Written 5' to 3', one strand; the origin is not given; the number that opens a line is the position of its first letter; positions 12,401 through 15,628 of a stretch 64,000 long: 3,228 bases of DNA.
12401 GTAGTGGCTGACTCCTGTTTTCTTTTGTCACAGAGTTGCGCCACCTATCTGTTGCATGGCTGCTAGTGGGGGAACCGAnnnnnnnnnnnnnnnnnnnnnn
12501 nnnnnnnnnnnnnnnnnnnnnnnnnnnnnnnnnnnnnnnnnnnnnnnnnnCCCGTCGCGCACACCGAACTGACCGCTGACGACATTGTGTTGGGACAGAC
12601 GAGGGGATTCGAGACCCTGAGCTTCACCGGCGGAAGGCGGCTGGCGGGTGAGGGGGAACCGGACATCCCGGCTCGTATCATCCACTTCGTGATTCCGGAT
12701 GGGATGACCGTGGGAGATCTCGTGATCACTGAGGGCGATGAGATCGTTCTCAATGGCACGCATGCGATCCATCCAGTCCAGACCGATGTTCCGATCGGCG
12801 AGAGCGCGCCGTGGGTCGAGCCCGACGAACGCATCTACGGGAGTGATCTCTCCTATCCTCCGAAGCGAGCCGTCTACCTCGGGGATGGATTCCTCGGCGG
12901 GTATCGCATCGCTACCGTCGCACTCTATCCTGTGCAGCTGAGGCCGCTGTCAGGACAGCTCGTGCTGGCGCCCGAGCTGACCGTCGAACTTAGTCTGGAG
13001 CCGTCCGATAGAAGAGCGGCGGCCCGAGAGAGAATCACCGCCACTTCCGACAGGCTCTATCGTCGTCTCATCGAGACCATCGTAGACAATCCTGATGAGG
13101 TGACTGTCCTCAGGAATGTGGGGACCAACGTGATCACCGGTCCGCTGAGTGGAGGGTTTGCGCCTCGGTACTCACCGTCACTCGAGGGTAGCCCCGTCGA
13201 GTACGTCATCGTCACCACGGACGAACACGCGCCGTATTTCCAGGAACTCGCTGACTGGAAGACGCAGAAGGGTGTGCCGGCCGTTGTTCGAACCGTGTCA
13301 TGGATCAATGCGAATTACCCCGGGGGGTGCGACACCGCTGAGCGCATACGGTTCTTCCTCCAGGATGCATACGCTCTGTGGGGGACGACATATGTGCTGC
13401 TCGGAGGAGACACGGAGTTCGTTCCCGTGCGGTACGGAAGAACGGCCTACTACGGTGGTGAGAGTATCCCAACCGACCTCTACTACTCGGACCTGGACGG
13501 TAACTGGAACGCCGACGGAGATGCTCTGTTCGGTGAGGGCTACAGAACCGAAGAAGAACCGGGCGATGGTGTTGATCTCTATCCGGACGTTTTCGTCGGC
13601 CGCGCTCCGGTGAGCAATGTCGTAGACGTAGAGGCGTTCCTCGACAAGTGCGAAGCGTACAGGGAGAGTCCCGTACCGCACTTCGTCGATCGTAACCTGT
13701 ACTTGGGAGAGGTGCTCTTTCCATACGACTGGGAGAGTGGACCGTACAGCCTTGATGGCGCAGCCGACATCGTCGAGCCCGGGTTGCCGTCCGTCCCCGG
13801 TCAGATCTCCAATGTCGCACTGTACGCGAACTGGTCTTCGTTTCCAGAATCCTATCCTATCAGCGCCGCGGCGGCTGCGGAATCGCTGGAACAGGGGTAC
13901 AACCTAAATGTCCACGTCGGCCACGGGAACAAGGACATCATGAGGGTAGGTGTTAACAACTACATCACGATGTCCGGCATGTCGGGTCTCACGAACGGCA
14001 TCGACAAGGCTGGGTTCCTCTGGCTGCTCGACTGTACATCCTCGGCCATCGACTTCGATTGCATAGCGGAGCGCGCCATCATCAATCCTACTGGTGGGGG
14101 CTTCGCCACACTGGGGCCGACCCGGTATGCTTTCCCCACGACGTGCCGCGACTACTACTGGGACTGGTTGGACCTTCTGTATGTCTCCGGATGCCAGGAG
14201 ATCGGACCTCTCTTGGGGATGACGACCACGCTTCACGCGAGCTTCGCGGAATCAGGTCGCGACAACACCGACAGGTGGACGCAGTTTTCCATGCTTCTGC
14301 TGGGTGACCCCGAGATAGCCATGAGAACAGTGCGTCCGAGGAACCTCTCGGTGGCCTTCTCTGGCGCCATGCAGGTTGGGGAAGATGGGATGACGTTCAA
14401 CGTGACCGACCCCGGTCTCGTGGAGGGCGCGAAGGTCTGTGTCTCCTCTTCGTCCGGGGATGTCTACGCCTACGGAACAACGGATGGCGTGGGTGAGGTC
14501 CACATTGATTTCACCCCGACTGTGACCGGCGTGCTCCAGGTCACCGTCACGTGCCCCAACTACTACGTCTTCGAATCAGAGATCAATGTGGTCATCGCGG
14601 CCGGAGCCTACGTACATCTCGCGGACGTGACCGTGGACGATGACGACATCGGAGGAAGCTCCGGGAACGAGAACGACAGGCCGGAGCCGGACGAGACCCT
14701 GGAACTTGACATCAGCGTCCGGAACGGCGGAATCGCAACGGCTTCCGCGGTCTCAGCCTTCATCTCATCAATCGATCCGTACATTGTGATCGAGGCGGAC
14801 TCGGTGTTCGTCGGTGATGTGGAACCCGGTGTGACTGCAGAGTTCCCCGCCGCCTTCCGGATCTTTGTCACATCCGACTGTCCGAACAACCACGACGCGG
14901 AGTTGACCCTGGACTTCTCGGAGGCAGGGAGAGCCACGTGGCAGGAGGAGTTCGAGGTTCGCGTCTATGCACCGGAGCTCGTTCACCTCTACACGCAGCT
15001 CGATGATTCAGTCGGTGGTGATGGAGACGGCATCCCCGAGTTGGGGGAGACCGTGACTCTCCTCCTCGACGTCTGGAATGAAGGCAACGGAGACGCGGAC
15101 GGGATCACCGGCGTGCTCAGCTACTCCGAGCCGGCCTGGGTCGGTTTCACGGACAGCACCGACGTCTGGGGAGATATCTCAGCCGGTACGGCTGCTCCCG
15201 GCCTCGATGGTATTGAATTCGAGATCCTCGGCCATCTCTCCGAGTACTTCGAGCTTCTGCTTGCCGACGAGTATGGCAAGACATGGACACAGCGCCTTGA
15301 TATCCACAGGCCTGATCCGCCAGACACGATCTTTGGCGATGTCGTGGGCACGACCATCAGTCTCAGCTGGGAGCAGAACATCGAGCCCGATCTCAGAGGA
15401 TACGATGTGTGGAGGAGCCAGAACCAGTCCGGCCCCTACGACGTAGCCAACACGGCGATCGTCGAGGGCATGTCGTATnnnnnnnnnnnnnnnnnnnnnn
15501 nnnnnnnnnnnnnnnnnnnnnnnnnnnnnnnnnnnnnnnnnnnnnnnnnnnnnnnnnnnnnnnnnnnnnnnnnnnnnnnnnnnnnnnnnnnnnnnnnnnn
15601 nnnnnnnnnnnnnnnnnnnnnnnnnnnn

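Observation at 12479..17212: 1577-aa gingipain-like C25 peptidase fused to an FN3 domain, an 8-bladed FG-GAP propeller and a T9SS sorting signal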

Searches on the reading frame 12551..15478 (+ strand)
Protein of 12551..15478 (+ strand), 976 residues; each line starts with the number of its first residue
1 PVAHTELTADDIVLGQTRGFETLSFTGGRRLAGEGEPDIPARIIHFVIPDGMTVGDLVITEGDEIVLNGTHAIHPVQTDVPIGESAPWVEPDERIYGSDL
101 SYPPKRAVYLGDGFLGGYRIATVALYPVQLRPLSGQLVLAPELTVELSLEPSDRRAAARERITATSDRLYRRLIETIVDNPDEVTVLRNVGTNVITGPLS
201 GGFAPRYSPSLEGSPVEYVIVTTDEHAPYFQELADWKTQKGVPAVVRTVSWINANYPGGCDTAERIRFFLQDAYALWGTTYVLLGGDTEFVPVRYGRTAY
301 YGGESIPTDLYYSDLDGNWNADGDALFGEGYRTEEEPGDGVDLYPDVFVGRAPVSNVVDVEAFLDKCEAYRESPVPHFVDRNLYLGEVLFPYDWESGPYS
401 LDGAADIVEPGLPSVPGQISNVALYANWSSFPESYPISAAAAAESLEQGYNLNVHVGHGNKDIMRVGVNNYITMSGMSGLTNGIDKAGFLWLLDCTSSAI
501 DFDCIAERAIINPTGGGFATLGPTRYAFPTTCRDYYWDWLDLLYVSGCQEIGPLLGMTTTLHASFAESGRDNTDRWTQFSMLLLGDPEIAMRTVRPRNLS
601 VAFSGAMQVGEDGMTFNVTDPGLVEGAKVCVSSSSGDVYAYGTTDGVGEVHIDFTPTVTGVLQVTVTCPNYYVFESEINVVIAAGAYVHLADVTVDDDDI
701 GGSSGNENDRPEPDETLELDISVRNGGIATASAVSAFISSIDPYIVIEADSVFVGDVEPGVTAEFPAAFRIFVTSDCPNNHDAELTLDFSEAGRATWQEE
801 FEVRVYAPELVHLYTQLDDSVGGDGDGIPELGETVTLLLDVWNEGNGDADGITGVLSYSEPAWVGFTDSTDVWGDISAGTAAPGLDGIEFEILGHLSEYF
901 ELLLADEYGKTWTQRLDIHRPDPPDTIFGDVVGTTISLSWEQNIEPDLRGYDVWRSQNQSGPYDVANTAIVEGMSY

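Call 31: predict_structure(alignment_id=A2)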
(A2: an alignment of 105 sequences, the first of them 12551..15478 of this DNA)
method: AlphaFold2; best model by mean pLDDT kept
length: 976 residues; sequences in the alignment: 105
mean_pLDDT: 91.7   pTM: 0.89
mean pLDDT of the five models: 91.7, 91.4, 89.7, 89.6, 88.6
residues with pLDDT >= 90: 710; 70-90: 253; 50-70: 13; < 50: 0
segments of 3 or more residues with pLDDT < 50: none
pLDDT, mean of each block of 10 residues (from residue 1): 92 89 90 92 94 94 94 88 76 95 95 94 96 96 96 90 93 94 86 78 81 89 98 96 97 88 95 96 96 93 91 93 88 84 96 97 97 92 95 88 94 95 96 96 96 95 93 96 96 92 95 96 91 94 95 97 90 92 97 94 95 94 93 89 94 92 96 96 91 90 90 94 93 94 95 92 93 90 89 79 89 89 87 94 90 95 94 92 93 91 92 89 82 83 78 87 85 73
secondary structure, 60 per line:
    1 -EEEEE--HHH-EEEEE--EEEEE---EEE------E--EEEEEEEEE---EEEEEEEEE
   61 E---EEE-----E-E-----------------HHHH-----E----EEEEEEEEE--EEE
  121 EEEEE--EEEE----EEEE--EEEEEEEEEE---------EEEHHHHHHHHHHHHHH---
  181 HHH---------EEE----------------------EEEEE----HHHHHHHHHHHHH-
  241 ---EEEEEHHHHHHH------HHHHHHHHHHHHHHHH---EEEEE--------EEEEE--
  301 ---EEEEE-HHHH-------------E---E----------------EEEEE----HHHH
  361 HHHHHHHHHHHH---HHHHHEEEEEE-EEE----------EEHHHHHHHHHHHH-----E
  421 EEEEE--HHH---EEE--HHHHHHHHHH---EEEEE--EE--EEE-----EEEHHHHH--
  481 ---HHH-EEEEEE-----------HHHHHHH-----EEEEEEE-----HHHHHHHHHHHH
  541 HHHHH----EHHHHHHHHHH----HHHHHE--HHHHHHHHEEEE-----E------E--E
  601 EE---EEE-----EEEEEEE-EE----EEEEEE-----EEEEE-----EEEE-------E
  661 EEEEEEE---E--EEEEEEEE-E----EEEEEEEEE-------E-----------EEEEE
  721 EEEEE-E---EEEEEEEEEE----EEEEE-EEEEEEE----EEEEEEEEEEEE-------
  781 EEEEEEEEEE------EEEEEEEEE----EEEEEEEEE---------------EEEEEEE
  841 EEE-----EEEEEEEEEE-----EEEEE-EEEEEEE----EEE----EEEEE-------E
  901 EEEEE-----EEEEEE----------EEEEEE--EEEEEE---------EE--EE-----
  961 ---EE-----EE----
elements in order (helices of 4 or more, strands of 3 or more residues): E2-6 E13-17 E20-24 E28-30 E40-48 E52-61 E65-67 H93-96 E107-115 E118-125 E128-131 E136-139 E142-151 E161-163 H164-177 E193-195 E218-222 H227-239 E244-248 H249-255 H262-277 E281-285 E294-298 E304-308 H310-313 E348-352 H357-372 H376-380 E381-386 E388-390 H403-414 E420-425 E434-436 H439-448 E452-456 E463-465 E471-473 H474-478 E488-493 H505-511 E517-523 H529-545 H551-560 H565-569 H573-580 E581-584 E600-602 E606-608 E614-620 E628-633 E639-643 E649-652 E660-667 E674-681 E688-696 E716-725 E731-740 E745-749 E751-757 E762-773 E781-790 E797-805 E810-818 E834-843 E849-858 E864-868 E870-876 E881-883 E888-892 E900-905 E911-916 E927-932 E935-940
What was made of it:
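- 14348..14593 (+): First Ig-like beta-sandwich, residues about 624-705. It corresponds to the IgSF domain that follows the catalytic domain in RgpB and Kgp. AlphaFold strands (call 31).
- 14612..15298 (+): Two further beta-sandwich domains, residues about 712-842 and 845-940, each with the motif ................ AlphaFold model with pLDDT about 90 (call 31).
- On Peptidase family C25 (gingipain family, clan CD): Model pLDDT is 91.7 (call 31).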

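Call 34: fold_search(model_id=the predicted structure, library=pdb)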
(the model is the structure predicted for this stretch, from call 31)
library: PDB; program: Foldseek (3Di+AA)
matches with E <= 10: 1721; with E <= 0.001: 283
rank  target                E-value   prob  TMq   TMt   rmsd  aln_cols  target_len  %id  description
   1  1cvr                  3.6e-26  1.00  0.39  0.84   5.2       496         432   17  Crystal structure of the Arg specific cysteine proteinase gingipain R (RGPB) (released 2000-03-01)
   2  4ief_D                9.3e-26  1.00  0.39  0.86   3.9       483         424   17  Complex of Porphyromonas gingivalis RgpB pro- and mature domains (released 2013-04-10)
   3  4rbm                  2.3e-25  1.00  0.37  0.76   4.6       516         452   17  Porphyromonas gingivalis gingipain K (Kgp) catalytic and immunoglobulin superfamily-like domains (released 2014-10-08)
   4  4ief_B                2.5e-25  1.00  0.38  0.86   4.0       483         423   17  Complex of Porphyromonas gingivalis RgpB pro- and mature domains (released 2013-04-10)
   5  6i9a_A                5.8e-25  1.00  0.37  0.77   4.4       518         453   17  Porphyromonas gingivalis gingipain K (Kgp) in complex with inhibitor KYT-36 (released 2019-03-13)
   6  6za2_B                1.8e-12  1.00  0.21  0.19  31.0      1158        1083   12  Crystal structure of dimeric latent PorU from Porphyromonas gingivalis (released 2021-09-29)
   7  9ijj_h                3.4e-10  1.00  0.13  0.10  18.2       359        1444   10  In situ structure of the central apparatus in mouse sperm axoneme. (released 2025-06-04)
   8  4u4j                  4.3e-10  1.00  0.09  0.07  21.4       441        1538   12  Crystal structure of Salmonella alpha-2-macroglobulin mutant Y1175G (released 2014-09-17)
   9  7sqc_F0               5.0e-10  1.00  0.15  0.38  17.4       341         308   13  Ciliary C1 central pair apparatus isolated from Chlamydomonas reinhardtii (released 2022-04-13)
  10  7sqc_2B               6.7e-10  1.00  0.15  0.18  25.3       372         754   13  Ciliary C1 central pair apparatus isolated from Chlamydomonas reinhardtii (released 2022-04-13)
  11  9ijj_C                6.7e-10  1.00  0.15  0.15  22.9       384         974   14  In situ structure of the central apparatus in mouse sperm axoneme. (released 2025-06-04)
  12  7sqc_O0               1.2e-09  1.00  0.14  0.12  23.4       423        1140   15  Ciliary C1 central pair apparatus isolated from Chlamydomonas reinhardtii (released 2022-04-13)
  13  7sqc_F1               1.6e-09  1.00  0.15  0.27  19.6       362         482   13  Ciliary C1 central pair apparatus isolated from Chlamydomonas reinhardtii (released 2022-04-13)
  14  7n6g_4C               3.0e-09  1.00  0.14  0.20  26.8       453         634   11  C1 of central pair (released 2022-05-18)
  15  9qk2_F                9.4e-09  1.00  0.10  0.13  17.4       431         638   12  Structure of the Complement classical and lectin pathway C3 convertase in complex with substrate C3 (released 2025-12-24)
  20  4ief_C                1.9e-08  1.00  0.16  0.68   3.9       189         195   15  Complex of Porphyromonas gingivalis RgpB pro- and mature domains (released 2013-04-10)
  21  4ief_A                1.9e-08  1.00  0.16  0.69   3.8       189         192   15  Complex of Porphyromonas gingivalis RgpB pro- and mature domains (released 2013-04-10)
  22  4ief_G                2.4e-08  1.00  0.16  0.69   3.8       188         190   15  Complex of Porphyromonas gingivalis RgpB pro- and mature domains (released 2013-04-10)
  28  4ief_E                3.7e-08  1.00  0.16  0.68   3.8       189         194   15  Complex of Porphyromonas gingivalis RgpB pro- and mature domains (released 2013-04-10)
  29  5mun_A                4.0e-08  1.00  0.13  0.59   6.6       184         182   20  Structural insight into zymogenic latency of gingipain K from Porphyromonas gingivalis. (released 2017-02-22)
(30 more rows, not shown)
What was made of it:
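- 12548..13093 (+): Gingipain-type prodomain, residues about 24-205. Foldseek to 4ief_C gives TM 0.68 (call 34).
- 13202..14320 (+): C25 catalytic domain, residues 242-614, with His482 (13922-13924) and Cys519 (14033-14035). Foldseek to RgpB 1cvr gives E 3.6e-26 and TM 0.84 (call 34).
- On Peptidase family C25 (gingipain family, clan CD): Foldseek gives 1cvr E 3.6e-26 with TM 0.84, 4ief TM 0.86 and 4rbm TM 0.76 (call 34).
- RgpB E 3.6e-26 with TM 0.84-0.86, Kgp E 2.3e-25, RgpB prodomain TM 0.68 (call 34).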

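Call 41: search_solved_structures(query=A2, max_evalue=1)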
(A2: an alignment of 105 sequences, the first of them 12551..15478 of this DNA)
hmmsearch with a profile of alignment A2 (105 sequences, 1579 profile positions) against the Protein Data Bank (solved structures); distinct sequences matched with E-value up to 1: 123 (the best 60 are shown).
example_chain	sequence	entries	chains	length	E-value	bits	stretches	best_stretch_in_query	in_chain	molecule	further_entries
6tji_A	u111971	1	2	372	3.8e-37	130.3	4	1236-1417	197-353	Cake10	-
6tjh_A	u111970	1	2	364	6.5e-23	83.1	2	1236-1417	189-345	Cake9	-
1cvr_A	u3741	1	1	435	1.5e-22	81.9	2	368-705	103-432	GINGIPAIN R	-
4ief_B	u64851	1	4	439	3.7e-22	80.6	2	368-708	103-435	Gingipain R2 Mature Domain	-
6tjf_A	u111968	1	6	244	2.1e-21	78.2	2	1236-1422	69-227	Cake6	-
6tjg_A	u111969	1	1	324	1.4e-20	75.4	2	1236-1416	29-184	Cake8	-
6za2_A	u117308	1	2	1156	1.6e-16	61.9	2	374-617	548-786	Por secretion system protein porU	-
5mun_A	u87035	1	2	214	2.8e-14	54.5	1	29-185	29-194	Lys-gingipain W83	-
5mxe_A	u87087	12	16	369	9e-14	52.8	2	1232-1441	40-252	Photorhabdus asymbiotica lectin PHL | lectin PHL | Photorhabdus asymbitoca lectin PHL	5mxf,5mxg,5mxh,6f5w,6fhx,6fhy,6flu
6t96_A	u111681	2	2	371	7.9e-13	49.7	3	1325-1442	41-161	Lectin PLL3 | Photorhabdus luminescens subsp. laumondii TTO1 complete genome segment 3/17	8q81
4rbm_A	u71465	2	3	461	1.4e-12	48.8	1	368-711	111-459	Lys-gingipain W83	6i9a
6tje_A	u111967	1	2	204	3.6e-12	47.5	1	1236-1422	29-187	Cake5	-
6rfz_A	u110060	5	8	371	5.9e-12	46.8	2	1232-1440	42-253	lectin PLL2 from Photorhabdus laumondii | Photorhabdus luminescens subsp. laumondii TTO1 complete genome segment 3/17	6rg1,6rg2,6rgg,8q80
4tkx_L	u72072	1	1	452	1.1e-11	45.9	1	368-704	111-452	Lys-gingipain W83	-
8q82_A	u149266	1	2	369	1.6e-11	45.4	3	1223-1441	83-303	Photorhabdus luminescens subsp. laumondii TTO1 complete genome segment 3/17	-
8g4l_bm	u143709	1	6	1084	1.7e-11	45.3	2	954-1035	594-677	Titin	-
3mpc_A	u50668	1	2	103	6.9e-09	36.6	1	942-1020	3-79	Fn3-like protein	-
4ief_A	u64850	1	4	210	3.6e-08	34.3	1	24-181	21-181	Gingipain R2 Pro-Domain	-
1k85_A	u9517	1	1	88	1.3e-06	29.1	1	943-1035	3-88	CHITINASE A1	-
5e53_A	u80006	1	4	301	0.00032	21.2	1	945-1035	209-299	Contactin-1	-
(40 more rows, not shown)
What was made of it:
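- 12548..13093 (+): Family profile hits the Kgp prodomain 5mun at E 2.8e-14 and the RgpB prodomain 4ief_A at 3.6e-8 (call 41).
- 15320..15583 (+): Fibronectin type III domain, residues about 948-1035. The family profile hits titin and RPTP FN3 domains at E 1e-11 to 1e-8 (call 41).
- On Peptidase family C25 (gingipain family, clan CD): The profile hits 5mun at 2.8e-14 and 4ief_A at 3.6e-8 (call 41).
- On Fibronectin type III domain: The family profile hits many solved FN3 domains at E 1e-11 to 1e-6 (call 41).
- Closest known: PorU, the T9SS C-terminal signal peptidase/sortase. Same: C25 catalytic fold, large multidomain size and a C-terminal tag of the same fold (calls 34, 41).
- Checked: FN3 is supported by the family profile against solved structures: titin FN3 E 1.7e-11 and Fn3-like 3mpc E 6.9e-9 (call 41).
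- RgpB 1.5e-22, Kgp prodomain 2.8e-14, PLL/PHL lectin propellers about 1e-13, FN3 domains, FlgD Ig domain 1e-6 (call 41). The family profile hits PorU 6za2 at E 1.6e-16 (call 41), and Foldseek gives E 1.8e-12 (call 34). RgpB and Kgp match far better than PorU by profile (1.5e-22) and by fold (E 1e-26, TM 0.84) (calls 34, 41). The profile also hits true FlgD structures at E 1e-6 (call 41).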

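Call 79: search_protein_representatives(protein=window:12551-15478:+)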
Query: 976 residues. Proteins with E-value up to 0.001 (for the whole library): 11045; up to 1e-10: 7190; up to 1e-30: 2373. The best 150 are listed.
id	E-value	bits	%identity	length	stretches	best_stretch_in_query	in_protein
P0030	5.3e-287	971.3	47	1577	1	9-970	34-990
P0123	6.2e-253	858.5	46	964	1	23-942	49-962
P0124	9.6e-203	692.4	52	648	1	1-623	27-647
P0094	7.9e-194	662.9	39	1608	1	5-965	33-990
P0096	8.6e-185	632.9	38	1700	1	18-976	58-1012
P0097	8.8e-182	623.0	38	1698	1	6-974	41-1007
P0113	1.3e-171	589.4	37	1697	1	7-967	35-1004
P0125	3.5e-156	538.2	35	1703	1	26-968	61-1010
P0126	3.7e-155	534.8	36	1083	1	10-961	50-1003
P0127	8.9e-154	530.3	36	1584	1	11-974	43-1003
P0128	6.2e-153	527.5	37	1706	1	8-971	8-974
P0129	1.1e-152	526.6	36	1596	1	5-970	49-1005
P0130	1.5e-152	526.2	34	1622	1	16-967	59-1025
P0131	3.2e-149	515.2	36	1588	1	34-967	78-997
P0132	2.9e-148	512.0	36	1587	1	19-969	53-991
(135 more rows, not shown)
